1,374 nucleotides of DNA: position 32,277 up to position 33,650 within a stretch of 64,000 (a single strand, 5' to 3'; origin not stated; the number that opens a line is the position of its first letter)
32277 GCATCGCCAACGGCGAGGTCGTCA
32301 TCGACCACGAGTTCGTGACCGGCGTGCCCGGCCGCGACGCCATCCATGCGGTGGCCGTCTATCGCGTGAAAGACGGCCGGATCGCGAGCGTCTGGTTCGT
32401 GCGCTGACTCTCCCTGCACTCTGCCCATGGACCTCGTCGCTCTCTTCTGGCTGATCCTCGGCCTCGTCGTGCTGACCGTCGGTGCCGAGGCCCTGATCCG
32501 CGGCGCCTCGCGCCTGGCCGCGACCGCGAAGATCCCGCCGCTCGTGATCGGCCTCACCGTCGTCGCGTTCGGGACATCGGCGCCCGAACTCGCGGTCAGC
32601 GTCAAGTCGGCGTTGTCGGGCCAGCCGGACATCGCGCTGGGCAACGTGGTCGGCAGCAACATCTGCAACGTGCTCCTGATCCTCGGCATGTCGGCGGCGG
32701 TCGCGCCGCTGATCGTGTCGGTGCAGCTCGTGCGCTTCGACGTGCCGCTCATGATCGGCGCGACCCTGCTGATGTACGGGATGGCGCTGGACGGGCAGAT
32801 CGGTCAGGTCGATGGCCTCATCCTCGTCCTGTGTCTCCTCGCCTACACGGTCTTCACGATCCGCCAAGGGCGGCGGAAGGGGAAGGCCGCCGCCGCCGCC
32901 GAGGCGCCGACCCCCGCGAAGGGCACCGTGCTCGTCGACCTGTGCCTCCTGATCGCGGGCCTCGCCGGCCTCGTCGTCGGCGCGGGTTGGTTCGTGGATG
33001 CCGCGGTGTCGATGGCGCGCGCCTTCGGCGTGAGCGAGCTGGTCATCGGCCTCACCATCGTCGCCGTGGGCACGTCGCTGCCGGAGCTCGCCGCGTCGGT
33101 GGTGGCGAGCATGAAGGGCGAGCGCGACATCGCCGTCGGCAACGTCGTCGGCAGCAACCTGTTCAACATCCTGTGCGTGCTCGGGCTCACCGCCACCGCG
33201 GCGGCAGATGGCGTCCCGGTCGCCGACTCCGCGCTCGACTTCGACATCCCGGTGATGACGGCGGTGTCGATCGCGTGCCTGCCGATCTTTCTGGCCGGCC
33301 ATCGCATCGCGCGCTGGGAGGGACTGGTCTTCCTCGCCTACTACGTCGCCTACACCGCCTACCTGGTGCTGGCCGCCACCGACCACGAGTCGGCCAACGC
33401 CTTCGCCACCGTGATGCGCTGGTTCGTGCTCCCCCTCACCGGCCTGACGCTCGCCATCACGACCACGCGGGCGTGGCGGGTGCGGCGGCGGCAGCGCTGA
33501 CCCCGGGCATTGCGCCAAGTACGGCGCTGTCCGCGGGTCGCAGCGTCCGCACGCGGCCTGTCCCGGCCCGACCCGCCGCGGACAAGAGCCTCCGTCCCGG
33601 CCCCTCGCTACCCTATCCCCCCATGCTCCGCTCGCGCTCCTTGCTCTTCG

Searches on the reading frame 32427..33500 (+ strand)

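Call 71: search_protein_families(library=pfam, proteins=[window:32427-33500:+], max_evalue=0.00001)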
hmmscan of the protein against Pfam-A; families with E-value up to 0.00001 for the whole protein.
window:32427-33500:+ (357 aa): 1 family
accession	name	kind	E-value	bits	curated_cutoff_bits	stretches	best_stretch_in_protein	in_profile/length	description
PF01699.29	Na_Ca_ex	-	2.9e-69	232.3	24.9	2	172-314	3-150/151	Sodium/calcium exchanger protein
